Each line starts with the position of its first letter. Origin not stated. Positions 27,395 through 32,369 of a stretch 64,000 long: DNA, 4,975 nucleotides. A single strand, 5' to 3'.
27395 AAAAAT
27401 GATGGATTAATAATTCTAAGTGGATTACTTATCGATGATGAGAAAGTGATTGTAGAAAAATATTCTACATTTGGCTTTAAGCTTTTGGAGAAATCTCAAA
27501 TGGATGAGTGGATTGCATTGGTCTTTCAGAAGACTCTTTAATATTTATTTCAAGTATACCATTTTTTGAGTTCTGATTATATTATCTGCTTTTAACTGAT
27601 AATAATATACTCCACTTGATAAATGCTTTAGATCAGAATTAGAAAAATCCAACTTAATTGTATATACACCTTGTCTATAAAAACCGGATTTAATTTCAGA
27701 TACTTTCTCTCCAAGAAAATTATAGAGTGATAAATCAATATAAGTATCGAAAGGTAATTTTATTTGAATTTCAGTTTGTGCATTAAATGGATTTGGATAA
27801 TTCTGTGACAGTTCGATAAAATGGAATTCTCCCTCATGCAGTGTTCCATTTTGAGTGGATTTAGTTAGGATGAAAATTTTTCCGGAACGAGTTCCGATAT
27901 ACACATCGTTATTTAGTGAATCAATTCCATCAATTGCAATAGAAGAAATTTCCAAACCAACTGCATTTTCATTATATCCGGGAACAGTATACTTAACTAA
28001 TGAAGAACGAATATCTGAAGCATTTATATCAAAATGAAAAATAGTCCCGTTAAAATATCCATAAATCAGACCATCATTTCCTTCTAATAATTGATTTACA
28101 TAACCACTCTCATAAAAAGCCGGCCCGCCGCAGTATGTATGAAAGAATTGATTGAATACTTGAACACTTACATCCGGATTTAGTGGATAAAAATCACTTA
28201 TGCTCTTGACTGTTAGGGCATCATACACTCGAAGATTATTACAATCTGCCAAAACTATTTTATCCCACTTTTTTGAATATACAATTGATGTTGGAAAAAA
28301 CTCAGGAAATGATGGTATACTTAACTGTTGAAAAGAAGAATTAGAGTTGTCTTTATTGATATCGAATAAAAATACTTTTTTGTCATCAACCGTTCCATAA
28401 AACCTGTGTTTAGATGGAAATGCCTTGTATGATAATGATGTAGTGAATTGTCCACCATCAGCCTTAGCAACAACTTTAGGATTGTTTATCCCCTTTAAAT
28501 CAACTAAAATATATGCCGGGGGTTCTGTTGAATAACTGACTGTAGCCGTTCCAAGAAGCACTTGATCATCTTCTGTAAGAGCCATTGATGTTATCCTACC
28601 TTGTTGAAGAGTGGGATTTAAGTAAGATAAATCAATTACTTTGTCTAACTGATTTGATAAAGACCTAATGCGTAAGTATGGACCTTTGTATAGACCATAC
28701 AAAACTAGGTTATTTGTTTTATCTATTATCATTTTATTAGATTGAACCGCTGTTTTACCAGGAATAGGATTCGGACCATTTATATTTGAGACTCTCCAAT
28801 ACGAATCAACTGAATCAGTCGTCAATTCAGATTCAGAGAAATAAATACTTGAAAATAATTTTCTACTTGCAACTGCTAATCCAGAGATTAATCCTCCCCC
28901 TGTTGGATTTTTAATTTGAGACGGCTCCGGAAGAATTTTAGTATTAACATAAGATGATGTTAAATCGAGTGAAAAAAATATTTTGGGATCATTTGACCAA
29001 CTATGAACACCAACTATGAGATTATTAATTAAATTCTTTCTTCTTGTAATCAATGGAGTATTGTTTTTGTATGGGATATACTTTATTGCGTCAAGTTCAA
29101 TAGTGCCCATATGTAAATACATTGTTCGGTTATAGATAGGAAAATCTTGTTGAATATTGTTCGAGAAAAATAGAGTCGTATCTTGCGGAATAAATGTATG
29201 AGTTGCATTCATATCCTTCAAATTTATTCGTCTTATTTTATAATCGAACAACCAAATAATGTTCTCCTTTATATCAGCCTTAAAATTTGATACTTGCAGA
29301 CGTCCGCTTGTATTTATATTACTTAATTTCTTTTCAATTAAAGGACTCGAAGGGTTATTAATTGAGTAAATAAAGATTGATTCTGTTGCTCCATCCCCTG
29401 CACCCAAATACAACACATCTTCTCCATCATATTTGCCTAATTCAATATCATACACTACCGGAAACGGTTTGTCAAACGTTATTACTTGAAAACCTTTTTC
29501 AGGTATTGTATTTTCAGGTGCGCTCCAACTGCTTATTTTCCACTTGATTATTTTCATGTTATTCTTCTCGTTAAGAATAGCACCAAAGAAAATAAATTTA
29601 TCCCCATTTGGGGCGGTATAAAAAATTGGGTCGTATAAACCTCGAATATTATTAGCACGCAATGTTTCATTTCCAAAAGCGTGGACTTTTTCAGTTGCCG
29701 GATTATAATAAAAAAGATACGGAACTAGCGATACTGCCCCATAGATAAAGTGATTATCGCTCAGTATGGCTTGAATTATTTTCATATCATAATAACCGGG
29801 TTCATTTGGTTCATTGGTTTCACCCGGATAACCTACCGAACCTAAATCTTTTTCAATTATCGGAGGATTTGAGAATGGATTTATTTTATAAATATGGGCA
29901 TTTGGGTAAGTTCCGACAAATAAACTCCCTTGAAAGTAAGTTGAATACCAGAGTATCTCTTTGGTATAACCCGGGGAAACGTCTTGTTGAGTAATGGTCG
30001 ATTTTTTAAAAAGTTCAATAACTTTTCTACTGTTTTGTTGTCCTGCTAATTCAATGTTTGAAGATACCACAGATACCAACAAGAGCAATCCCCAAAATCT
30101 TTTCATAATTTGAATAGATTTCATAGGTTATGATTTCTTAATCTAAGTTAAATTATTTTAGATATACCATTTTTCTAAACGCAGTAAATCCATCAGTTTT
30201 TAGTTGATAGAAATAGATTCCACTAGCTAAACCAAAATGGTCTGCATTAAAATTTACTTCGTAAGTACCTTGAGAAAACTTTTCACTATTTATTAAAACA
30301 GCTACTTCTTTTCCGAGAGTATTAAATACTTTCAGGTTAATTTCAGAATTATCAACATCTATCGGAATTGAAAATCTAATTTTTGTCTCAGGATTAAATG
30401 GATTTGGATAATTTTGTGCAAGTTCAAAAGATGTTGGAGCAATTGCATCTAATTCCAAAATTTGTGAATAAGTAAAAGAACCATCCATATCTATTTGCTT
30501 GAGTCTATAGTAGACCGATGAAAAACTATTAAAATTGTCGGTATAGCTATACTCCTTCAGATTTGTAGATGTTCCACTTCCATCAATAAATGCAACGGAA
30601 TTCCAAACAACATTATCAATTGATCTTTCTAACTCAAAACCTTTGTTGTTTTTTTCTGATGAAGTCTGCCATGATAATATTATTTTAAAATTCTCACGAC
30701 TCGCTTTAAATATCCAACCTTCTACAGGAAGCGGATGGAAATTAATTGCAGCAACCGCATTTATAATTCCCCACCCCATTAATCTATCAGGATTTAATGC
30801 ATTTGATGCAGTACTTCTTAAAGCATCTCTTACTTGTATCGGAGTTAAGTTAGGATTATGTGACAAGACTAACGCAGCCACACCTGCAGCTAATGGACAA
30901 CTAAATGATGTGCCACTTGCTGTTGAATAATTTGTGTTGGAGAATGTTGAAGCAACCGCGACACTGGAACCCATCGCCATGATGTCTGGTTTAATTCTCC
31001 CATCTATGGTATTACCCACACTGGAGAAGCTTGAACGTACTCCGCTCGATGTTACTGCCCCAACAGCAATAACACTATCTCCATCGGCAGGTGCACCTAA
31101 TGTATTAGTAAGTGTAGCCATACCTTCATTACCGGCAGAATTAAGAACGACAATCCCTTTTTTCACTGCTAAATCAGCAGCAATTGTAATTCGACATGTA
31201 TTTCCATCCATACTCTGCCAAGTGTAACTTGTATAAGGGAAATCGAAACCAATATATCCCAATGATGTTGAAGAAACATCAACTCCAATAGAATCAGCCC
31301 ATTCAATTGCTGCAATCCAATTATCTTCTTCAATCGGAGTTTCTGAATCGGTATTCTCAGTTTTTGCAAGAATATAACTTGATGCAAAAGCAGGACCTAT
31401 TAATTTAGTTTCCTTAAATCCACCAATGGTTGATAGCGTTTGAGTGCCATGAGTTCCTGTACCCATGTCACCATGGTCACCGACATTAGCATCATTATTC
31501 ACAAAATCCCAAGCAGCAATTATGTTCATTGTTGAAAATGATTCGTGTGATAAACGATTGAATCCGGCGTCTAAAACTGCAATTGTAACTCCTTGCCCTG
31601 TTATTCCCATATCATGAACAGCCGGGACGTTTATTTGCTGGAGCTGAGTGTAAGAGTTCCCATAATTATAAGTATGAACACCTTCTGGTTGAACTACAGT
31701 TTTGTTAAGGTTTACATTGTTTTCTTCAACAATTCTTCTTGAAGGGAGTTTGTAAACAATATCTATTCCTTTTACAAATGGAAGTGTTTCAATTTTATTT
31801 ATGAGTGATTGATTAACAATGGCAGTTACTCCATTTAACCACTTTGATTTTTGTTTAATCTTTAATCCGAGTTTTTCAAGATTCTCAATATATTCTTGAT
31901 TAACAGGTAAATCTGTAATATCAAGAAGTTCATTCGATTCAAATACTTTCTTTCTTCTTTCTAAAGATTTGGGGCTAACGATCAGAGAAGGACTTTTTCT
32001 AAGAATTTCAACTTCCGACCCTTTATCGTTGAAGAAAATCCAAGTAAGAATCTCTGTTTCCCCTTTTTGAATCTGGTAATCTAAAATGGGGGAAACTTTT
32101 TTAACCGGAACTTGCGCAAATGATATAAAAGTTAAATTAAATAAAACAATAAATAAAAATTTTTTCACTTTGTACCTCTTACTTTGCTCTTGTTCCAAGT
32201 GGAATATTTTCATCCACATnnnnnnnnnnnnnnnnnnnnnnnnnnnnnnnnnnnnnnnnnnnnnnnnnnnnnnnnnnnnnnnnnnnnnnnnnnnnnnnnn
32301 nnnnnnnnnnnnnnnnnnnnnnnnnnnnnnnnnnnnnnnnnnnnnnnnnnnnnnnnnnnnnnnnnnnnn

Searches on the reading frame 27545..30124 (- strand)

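Call 31: search_protein_families(library=pfam, proteins=[window:27545-30124:-], max_evalue=0.00001)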
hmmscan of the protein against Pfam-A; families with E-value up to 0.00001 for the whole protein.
window:27545-30124:- (859 aa): 1 family
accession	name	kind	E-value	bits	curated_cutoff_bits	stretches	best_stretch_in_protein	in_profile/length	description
PF18962.6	Por_Secre_tail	-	2.1e-06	28.3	27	1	776-856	2-74/75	Secretion system C-terminal sorting domain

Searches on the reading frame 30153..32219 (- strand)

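Call 31: search_protein_families(library=pfam, proteins=[window:30153-32219:-], max_evalue=0.00001)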
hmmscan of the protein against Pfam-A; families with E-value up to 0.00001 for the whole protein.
window:30153-32219:- (688 aa): 2 families
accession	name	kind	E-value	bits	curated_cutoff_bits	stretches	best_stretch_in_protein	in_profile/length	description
PF00082.27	Peptidase_S8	-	4.5e-43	148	21.8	1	208-484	1-288/288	Subtilase family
PF18962.6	Por_Secre_tail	-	2.1e-08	34.7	27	1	604-684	2-73/75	Secretion system C-terminal sorting domain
